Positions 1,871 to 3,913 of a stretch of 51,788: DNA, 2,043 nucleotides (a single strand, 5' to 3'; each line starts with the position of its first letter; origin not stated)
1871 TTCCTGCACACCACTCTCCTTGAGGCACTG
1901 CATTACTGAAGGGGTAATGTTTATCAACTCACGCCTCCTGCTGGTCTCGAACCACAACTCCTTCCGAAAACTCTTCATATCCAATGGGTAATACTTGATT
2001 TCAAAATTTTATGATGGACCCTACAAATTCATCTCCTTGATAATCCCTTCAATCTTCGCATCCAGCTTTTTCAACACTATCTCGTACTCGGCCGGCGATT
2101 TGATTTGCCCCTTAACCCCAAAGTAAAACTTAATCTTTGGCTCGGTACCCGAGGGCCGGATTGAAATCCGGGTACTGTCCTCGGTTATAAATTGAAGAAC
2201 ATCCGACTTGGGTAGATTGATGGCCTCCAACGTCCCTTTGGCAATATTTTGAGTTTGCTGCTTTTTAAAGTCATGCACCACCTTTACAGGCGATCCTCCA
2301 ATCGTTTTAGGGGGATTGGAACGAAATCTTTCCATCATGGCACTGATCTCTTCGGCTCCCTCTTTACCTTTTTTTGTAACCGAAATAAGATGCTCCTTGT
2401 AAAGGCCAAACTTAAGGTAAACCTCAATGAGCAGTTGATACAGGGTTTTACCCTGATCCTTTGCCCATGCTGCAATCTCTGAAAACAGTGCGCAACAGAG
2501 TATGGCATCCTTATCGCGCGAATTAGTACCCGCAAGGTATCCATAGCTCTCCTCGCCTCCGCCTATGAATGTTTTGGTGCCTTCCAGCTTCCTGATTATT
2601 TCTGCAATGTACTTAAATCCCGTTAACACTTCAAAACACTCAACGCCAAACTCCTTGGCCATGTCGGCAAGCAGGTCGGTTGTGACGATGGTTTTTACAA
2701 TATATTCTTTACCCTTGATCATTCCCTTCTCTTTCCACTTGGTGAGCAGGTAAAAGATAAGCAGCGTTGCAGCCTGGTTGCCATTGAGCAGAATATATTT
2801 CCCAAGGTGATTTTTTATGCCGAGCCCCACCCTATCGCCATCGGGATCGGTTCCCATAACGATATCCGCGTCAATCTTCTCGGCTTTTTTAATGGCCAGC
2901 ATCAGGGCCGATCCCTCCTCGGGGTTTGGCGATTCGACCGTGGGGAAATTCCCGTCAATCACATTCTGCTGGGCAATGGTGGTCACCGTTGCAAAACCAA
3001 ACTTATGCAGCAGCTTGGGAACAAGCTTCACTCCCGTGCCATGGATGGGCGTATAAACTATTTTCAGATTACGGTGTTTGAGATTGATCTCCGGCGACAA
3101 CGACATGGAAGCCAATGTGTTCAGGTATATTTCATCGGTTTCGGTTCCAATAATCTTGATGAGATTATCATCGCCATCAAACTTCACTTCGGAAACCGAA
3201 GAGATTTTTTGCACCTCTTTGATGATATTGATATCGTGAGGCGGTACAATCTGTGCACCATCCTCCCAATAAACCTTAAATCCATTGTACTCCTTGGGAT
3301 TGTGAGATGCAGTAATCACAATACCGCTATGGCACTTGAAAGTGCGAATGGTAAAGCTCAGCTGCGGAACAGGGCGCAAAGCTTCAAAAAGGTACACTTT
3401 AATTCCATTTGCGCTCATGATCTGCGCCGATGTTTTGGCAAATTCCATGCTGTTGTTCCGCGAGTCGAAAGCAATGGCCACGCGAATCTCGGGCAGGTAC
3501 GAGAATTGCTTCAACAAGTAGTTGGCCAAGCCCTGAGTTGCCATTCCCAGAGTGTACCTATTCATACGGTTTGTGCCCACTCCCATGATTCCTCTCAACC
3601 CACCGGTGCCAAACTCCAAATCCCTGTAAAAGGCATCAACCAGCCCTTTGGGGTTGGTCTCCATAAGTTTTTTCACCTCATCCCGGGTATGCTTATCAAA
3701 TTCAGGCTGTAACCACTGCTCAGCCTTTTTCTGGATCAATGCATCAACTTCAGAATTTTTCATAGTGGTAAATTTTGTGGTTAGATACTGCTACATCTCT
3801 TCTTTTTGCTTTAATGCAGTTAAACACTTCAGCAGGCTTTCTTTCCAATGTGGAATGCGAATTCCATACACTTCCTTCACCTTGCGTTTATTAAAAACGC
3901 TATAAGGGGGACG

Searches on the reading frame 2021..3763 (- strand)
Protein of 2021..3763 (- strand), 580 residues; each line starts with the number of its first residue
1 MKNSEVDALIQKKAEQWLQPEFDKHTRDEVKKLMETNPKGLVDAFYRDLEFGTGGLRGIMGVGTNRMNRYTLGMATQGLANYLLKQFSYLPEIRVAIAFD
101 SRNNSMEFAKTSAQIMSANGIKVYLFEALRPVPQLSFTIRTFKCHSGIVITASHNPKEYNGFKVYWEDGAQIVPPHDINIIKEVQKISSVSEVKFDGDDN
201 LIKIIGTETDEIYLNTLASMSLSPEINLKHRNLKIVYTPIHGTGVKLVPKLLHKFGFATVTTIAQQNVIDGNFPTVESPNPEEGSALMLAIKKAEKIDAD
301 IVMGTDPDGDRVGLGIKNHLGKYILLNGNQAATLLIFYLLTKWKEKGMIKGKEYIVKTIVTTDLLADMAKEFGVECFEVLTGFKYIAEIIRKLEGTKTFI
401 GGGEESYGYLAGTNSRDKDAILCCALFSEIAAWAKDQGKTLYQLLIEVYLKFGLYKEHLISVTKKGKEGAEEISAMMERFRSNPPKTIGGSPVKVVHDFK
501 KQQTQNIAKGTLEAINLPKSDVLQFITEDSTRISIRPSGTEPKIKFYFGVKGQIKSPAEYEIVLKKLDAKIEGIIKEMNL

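Call 74: search_protein_families(library=pfam, proteins=[window:2021-3763:-], max_evalue=0.00001)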
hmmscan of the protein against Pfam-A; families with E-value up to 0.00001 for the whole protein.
window:2021-3763:- (580 aa): 4 families
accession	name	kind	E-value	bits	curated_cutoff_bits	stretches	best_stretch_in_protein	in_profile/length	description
PF02878.22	PGM_PMM_I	-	2.1e-39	134.8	22.5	1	50-189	3-136/138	Phosphoglucomutase/phosphomannomutase, alpha/beta/alpha domain I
PF02879.22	PGM_PMM_II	-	1.7e-23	83.5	29.3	1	213-314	3-98/103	Phosphoglucomutase/phosphomannomutase, alpha/beta/alpha domain II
PF02880.22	PGM_PMM_III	-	3.2e-20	72.8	20.7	1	327-449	1-112/115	Phosphoglucomutase/phosphomannomutase, alpha/beta/alpha domain III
PF00408.26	PGM_PMM_IV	-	6.1e-06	26.6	23.1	0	511-550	21-52/68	Phosphoglucomutase/phosphomannomutase, C-terminal domain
